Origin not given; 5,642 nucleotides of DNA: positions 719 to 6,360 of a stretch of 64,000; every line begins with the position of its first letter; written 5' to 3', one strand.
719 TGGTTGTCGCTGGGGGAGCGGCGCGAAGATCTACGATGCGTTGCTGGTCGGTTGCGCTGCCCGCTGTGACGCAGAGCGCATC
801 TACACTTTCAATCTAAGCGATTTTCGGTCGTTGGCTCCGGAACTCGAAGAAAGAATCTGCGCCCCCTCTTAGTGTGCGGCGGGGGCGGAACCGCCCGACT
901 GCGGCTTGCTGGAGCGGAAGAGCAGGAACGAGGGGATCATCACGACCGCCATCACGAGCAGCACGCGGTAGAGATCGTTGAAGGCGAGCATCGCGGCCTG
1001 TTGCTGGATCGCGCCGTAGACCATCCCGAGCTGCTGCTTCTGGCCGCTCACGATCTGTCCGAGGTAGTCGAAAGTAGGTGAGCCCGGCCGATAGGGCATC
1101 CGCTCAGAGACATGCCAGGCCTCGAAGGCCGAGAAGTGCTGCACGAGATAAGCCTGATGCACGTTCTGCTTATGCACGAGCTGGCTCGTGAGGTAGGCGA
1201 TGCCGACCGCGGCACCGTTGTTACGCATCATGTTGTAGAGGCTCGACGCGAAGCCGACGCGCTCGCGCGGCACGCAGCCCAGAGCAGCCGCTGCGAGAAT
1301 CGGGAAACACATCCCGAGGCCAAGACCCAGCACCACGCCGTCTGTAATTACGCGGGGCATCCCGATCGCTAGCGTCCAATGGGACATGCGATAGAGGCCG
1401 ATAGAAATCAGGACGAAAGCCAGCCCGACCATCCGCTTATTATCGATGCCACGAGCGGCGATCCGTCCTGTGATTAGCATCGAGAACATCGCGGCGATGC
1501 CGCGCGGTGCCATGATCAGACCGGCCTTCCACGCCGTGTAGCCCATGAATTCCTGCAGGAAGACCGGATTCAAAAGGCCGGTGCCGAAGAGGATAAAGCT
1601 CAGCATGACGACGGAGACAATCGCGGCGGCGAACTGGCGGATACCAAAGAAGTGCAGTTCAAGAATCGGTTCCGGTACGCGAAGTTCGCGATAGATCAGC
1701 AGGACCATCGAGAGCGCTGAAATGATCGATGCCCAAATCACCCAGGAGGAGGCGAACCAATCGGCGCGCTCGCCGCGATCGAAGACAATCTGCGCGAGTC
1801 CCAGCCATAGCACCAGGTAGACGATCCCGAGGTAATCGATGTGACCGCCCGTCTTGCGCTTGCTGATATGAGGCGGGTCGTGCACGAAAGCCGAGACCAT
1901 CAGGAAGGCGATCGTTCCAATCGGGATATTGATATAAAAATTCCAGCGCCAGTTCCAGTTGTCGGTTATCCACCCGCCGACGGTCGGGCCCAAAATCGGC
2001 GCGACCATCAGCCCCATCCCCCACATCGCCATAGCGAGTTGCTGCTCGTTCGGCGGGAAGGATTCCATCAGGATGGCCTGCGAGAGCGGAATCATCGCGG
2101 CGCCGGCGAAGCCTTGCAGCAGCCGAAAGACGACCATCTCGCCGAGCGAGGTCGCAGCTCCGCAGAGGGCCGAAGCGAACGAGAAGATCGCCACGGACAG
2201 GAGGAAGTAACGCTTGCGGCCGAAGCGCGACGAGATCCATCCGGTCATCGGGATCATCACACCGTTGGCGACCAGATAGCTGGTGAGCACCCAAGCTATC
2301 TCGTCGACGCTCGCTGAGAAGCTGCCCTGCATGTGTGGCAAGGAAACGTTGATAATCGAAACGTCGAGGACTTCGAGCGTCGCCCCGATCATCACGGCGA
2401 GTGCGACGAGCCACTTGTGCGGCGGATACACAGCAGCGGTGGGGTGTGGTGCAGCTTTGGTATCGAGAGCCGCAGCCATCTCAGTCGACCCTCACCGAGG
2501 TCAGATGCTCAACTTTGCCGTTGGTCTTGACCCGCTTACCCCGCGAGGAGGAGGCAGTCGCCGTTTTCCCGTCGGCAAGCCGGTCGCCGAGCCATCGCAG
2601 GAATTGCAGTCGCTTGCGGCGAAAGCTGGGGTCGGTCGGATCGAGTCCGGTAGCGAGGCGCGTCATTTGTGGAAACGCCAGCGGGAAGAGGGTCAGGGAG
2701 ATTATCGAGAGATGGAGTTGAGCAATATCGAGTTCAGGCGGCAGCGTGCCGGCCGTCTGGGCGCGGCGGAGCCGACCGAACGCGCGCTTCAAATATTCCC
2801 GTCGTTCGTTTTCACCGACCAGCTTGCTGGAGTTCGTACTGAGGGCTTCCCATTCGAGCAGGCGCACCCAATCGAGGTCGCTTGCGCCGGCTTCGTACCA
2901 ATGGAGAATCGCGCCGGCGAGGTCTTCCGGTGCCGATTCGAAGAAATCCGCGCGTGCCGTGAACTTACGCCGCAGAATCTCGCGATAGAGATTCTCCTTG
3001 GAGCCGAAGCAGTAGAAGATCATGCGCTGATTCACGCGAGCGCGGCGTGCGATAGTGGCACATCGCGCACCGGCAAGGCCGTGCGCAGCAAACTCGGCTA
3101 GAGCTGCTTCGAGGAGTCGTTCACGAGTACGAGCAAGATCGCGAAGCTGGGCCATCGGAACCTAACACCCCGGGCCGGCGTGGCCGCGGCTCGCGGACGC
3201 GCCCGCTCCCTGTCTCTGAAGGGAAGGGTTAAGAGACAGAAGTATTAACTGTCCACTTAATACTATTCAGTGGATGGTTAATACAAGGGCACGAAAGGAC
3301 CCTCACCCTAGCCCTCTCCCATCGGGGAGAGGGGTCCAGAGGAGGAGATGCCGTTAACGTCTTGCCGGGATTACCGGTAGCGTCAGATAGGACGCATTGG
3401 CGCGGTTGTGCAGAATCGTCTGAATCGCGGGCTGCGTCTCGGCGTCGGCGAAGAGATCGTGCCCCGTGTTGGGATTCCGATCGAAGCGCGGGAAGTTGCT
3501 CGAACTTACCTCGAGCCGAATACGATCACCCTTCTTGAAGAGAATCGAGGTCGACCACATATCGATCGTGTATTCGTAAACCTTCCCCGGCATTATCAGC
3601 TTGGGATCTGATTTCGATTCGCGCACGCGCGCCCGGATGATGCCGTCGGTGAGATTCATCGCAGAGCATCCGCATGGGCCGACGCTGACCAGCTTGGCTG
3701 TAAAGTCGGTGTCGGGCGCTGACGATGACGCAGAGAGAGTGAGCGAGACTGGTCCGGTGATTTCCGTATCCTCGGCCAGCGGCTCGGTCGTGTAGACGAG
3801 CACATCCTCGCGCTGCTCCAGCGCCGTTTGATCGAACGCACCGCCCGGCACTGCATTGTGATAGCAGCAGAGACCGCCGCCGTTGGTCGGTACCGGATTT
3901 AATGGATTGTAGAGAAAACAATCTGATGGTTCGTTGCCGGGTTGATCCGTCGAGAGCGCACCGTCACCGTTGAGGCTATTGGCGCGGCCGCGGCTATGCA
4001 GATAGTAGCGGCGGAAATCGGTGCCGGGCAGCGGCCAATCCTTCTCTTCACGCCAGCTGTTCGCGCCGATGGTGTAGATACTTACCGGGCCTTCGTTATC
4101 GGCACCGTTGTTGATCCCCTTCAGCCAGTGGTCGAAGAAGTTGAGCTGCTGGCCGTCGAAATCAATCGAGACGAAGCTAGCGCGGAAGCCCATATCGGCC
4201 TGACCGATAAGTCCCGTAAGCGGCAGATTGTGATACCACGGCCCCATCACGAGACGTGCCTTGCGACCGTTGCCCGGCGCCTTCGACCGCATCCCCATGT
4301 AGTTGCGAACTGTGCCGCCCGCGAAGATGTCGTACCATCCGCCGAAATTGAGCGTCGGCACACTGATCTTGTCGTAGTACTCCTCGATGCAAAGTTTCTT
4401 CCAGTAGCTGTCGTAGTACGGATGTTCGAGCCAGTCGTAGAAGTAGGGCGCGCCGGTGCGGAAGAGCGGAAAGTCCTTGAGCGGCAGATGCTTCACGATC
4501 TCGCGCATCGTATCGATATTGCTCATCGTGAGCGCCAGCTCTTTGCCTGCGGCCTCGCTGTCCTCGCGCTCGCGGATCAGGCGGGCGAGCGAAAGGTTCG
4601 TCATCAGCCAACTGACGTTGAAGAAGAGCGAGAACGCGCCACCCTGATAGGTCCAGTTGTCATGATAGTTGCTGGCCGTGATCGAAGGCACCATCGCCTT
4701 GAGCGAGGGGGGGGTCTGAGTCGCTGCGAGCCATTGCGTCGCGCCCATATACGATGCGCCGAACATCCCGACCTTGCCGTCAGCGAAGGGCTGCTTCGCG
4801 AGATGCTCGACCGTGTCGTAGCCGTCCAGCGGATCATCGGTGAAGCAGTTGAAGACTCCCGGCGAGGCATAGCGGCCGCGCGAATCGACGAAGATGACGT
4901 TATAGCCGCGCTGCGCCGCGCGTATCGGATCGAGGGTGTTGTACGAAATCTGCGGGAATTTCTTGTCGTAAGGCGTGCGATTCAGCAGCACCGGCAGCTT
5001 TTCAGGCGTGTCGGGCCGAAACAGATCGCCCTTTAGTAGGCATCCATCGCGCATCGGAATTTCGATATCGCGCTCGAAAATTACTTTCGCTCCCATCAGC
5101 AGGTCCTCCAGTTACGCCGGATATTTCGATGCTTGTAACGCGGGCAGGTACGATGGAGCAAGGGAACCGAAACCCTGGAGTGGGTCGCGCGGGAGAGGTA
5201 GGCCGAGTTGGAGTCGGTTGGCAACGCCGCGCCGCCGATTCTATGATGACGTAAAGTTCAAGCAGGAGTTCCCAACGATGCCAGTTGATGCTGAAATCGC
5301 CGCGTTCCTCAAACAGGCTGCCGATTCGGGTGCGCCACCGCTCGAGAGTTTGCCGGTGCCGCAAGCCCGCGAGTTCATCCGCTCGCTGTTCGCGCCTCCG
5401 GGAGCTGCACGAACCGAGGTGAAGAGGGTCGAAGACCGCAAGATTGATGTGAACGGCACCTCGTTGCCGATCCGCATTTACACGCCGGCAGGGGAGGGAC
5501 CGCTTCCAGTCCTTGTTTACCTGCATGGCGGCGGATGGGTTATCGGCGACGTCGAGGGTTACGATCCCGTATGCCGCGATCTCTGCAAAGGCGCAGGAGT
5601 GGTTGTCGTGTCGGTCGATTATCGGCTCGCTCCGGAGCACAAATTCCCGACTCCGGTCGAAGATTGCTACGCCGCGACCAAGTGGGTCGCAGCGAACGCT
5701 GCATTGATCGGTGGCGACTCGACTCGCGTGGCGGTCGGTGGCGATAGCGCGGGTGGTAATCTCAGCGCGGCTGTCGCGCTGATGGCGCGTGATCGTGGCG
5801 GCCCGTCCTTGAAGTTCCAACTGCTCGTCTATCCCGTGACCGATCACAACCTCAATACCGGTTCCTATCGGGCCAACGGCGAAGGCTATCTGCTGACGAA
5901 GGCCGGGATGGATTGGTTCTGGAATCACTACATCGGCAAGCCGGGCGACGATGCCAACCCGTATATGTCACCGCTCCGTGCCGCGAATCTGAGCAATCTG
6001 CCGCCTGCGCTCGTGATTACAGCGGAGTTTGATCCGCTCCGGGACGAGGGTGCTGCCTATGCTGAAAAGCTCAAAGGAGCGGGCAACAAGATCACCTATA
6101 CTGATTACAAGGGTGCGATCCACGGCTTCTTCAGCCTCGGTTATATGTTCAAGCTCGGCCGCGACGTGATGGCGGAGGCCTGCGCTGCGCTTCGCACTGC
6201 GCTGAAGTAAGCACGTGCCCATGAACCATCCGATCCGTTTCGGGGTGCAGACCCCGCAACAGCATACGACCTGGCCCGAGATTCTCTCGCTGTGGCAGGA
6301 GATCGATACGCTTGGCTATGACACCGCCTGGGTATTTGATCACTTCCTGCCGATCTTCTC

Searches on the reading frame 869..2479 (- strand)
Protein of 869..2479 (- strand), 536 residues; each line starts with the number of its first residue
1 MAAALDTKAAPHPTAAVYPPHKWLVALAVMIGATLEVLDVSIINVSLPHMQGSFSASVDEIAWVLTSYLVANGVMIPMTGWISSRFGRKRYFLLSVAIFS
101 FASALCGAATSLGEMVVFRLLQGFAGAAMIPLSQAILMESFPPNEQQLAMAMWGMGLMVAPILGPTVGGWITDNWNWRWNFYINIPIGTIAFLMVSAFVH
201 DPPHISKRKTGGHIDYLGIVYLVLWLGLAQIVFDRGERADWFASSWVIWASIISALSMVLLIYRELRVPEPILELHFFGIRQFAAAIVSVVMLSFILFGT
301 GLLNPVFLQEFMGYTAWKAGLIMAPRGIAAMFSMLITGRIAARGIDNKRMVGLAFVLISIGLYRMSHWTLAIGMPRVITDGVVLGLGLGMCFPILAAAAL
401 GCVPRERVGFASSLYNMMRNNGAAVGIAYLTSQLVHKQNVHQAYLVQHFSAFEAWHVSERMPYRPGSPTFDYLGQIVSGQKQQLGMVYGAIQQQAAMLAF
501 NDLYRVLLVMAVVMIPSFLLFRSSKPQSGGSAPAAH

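Call 69: search_protein_families(library=pfam, proteins=[window:869-2479:-], max_evalue=0.0001)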
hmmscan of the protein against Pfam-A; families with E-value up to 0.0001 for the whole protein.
window:869-2479:- (536 aa): 3 families
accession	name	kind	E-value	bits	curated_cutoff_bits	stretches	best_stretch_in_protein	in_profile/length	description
PF07690.21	MFS_1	-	9.1e-60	202.8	33.4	1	30-426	2-346/347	Major Facilitator Superfamily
PF00083.30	Sugar_tr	-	5.6e-08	32.5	22.3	1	35-199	11-191/452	Sugar (and other) transporter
PF06609.19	TRI12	-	3.2e-07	29.6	23.2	1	24-276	46-304/599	Fungal trichothecene efflux pump (TRI12)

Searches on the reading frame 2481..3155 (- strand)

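Call 69: search_protein_families(library=pfam, proteins=[window:2481-3155:-], max_evalue=0.0001)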
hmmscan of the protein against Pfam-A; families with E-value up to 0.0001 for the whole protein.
window:2481-3155:- (224 aa): 3 families
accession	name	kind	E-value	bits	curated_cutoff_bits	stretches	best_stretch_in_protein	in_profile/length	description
PF00440.29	TetR_N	-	2.2e-10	40.6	24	1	14-60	1-47/47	Bacterial regulatory proteins, tetR family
PF17926.6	TetR_C_21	-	3e-08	34.3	26.2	1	78-182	1-104/111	Tetracyclin repressor-like, C-terminal domain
PF17938.6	TetR_C_29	-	3.3e-07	30.9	26.2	1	91-185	17-114/119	Tetracyclin repressor-like, C-terminal domain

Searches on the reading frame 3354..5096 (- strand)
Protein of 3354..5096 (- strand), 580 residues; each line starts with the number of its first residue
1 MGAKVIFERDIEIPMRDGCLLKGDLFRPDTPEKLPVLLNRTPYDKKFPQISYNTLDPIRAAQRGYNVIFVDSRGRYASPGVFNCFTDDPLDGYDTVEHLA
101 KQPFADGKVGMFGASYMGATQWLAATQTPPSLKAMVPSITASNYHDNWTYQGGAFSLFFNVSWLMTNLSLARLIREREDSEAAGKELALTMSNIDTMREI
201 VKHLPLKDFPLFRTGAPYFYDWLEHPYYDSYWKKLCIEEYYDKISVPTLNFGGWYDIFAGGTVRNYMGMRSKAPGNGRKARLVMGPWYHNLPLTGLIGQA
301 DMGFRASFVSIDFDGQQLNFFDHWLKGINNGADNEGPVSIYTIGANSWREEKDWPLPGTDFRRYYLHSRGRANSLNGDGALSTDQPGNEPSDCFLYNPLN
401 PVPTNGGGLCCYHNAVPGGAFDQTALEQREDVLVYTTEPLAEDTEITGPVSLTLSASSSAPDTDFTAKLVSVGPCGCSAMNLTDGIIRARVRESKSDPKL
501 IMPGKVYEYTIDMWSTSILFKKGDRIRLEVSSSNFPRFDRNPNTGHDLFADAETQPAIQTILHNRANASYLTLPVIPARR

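Call 69: search_protein_families(library=pfam, proteins=[window:3354-5096:-], max_evalue=0.0001)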
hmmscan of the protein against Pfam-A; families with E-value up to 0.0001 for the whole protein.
window:3354-5096:- (580 aa): 2 families
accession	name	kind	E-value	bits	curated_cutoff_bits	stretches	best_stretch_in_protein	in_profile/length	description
PF02129.25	Peptidase_S15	-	1.1e-58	199.5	23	1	17-289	1-260/262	X-Pro dipeptidyl-peptidase (S15 family)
PF08530.16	PepX_C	-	3.2e-51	174.8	22.5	1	330-572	1-217/217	X-Pro dipeptidyl-peptidase C-terminal non-catalytic domain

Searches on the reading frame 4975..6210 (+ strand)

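Call 69: search_protein_families(library=pfam, proteins=[window:4975-6210:+], max_evalue=0.0001)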
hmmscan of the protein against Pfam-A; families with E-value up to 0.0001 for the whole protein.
window:4975-6210:+ (411 aa): 5 families
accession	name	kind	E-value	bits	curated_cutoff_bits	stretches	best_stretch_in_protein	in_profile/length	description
PF07859.19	Abhydrolase_3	-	4e-81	272.2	25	1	180-386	1-209/210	alpha/beta hydrolase fold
PF20434.5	BD-FAE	-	1.9e-23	83.6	26.8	1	168-272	3-111/215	BD-FAE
PF00135.34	COesterase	-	1.3e-14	54.5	27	1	164-270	86-203/515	Carboxylesterase family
PF00326.27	Peptidase_S9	-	1.8e-07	31.3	22.6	1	227-388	44-192/213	Prolyl oligopeptidase family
PF07224.18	Chlorophyllase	-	3.7e-06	26.4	26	1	143-285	9-148/301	Chlorophyllase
